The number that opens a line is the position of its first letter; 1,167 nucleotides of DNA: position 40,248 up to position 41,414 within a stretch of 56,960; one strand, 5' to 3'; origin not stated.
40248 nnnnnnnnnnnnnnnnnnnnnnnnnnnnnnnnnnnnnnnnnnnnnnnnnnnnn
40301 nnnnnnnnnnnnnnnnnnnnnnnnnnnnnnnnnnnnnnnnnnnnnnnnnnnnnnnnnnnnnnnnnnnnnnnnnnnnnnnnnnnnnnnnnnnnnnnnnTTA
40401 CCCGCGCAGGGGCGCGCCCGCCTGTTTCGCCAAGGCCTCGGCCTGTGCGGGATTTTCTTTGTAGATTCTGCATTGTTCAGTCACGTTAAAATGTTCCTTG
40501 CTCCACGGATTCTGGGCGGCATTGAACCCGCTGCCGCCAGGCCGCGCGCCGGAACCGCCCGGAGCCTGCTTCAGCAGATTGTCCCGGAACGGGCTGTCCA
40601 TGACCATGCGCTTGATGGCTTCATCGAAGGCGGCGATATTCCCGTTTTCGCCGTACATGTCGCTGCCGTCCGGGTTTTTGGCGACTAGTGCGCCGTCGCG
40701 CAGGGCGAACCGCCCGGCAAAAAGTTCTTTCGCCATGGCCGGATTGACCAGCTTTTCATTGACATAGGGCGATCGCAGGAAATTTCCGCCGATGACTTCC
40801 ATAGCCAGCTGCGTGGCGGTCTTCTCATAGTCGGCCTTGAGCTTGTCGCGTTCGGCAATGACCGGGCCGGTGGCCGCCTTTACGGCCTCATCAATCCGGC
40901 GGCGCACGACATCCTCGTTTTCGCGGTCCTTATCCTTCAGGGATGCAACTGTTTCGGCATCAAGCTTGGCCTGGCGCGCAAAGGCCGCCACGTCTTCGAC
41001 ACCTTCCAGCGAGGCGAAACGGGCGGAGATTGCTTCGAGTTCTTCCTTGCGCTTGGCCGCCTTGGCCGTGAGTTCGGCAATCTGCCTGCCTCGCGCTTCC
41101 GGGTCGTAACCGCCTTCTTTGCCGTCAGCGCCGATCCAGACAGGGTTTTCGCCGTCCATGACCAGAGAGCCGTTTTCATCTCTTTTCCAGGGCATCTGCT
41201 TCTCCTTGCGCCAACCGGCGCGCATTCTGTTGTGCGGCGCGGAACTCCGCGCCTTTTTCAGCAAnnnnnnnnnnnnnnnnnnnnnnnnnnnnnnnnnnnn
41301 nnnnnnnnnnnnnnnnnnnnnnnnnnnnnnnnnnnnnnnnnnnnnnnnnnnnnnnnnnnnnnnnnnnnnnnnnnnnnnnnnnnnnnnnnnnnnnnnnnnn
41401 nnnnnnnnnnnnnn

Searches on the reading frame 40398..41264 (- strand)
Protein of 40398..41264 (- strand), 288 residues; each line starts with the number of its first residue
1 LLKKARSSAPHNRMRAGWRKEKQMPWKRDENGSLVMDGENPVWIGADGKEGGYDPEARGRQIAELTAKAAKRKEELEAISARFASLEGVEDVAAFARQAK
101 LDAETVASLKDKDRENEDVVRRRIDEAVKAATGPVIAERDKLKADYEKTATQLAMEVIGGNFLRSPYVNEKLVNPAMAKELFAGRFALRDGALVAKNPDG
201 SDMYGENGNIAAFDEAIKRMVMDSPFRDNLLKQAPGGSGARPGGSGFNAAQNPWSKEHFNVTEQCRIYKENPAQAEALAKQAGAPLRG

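Call 11: search_protein_families(library=phrogs, proteins=[window:40398-41264:-], max_evalue=0.00001)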
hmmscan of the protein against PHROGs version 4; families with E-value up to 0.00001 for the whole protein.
window:40398-41264:- (288 aa): 2 families
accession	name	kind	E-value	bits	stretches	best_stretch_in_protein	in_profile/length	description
phrog_784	-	unknown function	1.5e-32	114.3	1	23-271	3-245/250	-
phrog_206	-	head and packaging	2.3e-14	54.8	1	53-281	35-262/263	head scaffolding protein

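Call 27: find_related_loci(query=window:40398-41264:-, collection=viral_contigs, flank=10000)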
Query window:40398-41264:- (288 aa) in viral_contigs; peptide patterns used: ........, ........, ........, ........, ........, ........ (x = any residue, [..] = any of these).
10 stretches matched a pattern; 1 encode a relative of the query (tblastn E <= 1e-3); 1 distinct loci.
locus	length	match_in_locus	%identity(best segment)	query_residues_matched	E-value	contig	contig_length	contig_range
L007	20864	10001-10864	95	1-288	0e+0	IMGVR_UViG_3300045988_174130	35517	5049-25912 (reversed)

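Call 29: find_homologous_proteins(query=window:40398-41264:-, max_evalue=1e-10)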
Query window:40398-41264:- (288 aa): 14 proteins with E <= 1e-10 among 4970 candidates.
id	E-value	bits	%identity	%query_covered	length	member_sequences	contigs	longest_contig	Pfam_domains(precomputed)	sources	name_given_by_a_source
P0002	1.5e-161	554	95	92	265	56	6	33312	PF20356.3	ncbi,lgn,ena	-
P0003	3.1e-160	550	95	92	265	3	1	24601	PF20356.3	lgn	-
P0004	1.2e-116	407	92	72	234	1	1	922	-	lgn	-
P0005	1.3e-101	358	63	92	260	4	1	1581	PF20356.3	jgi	-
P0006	4.2e-66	241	55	74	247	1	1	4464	PF20356.3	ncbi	-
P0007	1.1e-62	230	50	80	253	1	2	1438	PF20356.3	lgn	-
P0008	3.6e-62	229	51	73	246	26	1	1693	PF20356.3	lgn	-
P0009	4.9e-62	228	53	74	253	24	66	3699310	PF20356.3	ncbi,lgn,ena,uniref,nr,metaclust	ncbi:DUF6651 domain-containing protein [Desulfovibrio fairfieldensis]|uniref:DUF6651 domain-containi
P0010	5.1e-60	221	52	75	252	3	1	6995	PF20356.3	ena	-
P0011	7.7e-60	221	51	73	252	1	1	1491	PF20356.3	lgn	-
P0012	1.3e-51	194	48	75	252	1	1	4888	PF20356.3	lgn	-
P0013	1.2e-21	96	33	73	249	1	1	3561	PF20356.3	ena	-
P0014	2.3e-20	91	37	72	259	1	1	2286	PF20356.3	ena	-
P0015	9.6e-15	73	34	72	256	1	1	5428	PF20356.3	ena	-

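Call 30: find_encoding_contigs(protein=P0009, flank=10000, max_places=6)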
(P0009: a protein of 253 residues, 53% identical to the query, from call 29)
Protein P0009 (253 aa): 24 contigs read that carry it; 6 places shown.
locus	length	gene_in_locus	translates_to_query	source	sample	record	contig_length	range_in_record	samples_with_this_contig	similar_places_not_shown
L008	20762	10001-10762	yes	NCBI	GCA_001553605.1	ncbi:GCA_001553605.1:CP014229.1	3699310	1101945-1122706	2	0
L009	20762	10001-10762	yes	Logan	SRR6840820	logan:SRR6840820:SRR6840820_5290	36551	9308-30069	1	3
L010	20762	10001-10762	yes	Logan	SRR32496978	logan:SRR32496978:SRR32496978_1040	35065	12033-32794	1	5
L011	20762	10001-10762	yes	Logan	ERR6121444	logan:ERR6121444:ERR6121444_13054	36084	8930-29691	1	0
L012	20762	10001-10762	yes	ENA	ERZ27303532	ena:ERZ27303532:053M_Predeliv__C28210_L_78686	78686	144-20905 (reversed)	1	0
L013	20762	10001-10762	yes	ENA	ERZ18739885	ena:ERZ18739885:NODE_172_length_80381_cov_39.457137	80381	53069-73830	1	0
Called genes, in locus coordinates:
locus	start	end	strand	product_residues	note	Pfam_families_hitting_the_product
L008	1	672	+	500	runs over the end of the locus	PF13264:DUF4055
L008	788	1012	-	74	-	PF13443:HTH_26 (weak)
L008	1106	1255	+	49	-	-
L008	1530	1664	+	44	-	PF07505:DUF5131 (faint)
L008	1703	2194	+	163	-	-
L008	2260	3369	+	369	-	-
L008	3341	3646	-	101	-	PF01402:RHH_1 (faint)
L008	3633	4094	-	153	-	-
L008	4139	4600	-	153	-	-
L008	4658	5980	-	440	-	-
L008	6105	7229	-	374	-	-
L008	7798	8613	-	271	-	PF27000:PH_gly_zipper, PF09397:FtsK_gamma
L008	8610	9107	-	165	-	PF11008:DUF2846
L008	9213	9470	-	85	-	PF12441:CopG_antitoxin (weak)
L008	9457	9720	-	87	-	PF04365:BrnT_toxin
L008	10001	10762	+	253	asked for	PF20356:DUF6651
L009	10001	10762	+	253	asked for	PF20356:DUF6651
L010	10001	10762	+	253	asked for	PF20356:DUF6651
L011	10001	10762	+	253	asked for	PF20356:DUF6651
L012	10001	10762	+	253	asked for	PF20356:DUF6651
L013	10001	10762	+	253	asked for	PF20356:DUF6651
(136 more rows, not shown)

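Call 35: find_encoding_contigs(protein=P0002, flank=10000, max_places=6)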
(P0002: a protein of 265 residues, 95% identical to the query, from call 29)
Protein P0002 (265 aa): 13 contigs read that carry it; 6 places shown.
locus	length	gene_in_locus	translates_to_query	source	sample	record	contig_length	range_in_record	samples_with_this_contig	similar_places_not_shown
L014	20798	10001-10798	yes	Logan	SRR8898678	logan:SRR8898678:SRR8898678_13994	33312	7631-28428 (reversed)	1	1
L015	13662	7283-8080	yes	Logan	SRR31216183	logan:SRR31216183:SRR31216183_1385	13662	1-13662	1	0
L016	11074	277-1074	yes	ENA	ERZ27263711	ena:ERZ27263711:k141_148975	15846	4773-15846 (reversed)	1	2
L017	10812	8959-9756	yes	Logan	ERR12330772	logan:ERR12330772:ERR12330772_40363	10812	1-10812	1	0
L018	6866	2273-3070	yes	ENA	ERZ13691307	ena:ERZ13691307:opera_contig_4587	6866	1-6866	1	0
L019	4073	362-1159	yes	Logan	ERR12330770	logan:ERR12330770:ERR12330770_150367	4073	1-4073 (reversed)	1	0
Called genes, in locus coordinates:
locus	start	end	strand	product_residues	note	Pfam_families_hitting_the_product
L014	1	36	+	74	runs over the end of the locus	PF19808:DUF6291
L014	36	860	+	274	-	-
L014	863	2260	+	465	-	PF13481:AAA_25, PF03796:DnaB_C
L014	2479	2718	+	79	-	PF05866:RusA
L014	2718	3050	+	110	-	-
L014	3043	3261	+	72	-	-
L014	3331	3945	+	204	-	PF16754:Pesticin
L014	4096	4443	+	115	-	PF23793:LysC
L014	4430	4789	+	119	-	PF16083:Phage_holin_3_3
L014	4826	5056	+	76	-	-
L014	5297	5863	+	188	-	PF03592:Terminase_2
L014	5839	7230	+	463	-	PF03237:Terminase_6N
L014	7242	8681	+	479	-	PF13264:DUF4055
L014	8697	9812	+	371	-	PF04233:Phage_Mu_F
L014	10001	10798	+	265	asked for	PF20356:DUF6651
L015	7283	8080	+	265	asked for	PF20356:DUF6651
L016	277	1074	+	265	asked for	PF20356:DUF6651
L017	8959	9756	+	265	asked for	PF20356:DUF6651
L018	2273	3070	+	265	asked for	PF20356:DUF6651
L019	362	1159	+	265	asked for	PF20356:DUF6651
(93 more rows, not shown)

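Call 43: find_encoding_contigs(protein=P0010, flank=10000, max_places=3)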
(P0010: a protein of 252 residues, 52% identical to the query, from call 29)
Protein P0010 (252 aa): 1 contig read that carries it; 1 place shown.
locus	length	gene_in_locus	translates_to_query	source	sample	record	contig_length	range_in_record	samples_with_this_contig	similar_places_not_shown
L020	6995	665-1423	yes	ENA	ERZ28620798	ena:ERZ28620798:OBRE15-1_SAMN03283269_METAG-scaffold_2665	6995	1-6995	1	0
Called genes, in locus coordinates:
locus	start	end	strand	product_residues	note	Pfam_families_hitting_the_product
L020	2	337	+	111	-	?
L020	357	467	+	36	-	-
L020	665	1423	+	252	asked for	PF20356:DUF6651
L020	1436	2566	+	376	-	PF11651:P22_CoatProtein (faint)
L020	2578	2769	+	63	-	-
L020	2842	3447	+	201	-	PF20557:DnaT_2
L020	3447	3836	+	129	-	-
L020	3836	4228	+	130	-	-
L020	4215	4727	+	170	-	-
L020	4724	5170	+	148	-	-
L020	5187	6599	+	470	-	-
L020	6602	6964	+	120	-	-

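Call 44: find_encoding_contigs(protein=P0006, flank=10000, max_places=3)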
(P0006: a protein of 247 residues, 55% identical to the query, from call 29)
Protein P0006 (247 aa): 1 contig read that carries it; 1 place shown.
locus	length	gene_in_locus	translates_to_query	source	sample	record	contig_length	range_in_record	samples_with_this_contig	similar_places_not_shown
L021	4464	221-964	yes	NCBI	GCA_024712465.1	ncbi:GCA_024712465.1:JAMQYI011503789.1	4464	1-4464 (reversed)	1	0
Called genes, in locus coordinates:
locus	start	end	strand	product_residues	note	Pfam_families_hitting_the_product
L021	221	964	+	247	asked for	PF20356:DUF6651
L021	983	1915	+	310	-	-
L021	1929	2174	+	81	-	-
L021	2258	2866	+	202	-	PF20557:DnaT_2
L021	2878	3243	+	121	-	-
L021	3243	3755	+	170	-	-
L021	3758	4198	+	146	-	-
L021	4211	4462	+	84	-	?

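Call 45: find_encoding_contigs(protein=P0012, flank=10000, max_places=3)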
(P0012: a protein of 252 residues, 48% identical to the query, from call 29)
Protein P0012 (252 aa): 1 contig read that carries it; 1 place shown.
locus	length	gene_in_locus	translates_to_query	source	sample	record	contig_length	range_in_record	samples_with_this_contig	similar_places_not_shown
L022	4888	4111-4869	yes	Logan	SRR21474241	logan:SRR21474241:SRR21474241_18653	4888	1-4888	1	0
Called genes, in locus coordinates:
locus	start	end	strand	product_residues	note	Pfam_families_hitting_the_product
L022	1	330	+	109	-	?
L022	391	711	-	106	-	PF07798:CCDC90-like (faint)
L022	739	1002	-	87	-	PF07798:CCDC90-like (faint)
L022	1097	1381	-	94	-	PF07798:CCDC90-like (weak)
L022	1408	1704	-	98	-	PF07798:CCDC90-like (faint)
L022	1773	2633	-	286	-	PF08401:ArdcN, PF18818:MPTase-PolyVal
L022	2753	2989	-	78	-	-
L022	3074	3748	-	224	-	-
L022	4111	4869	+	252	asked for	PF20356:DUF6651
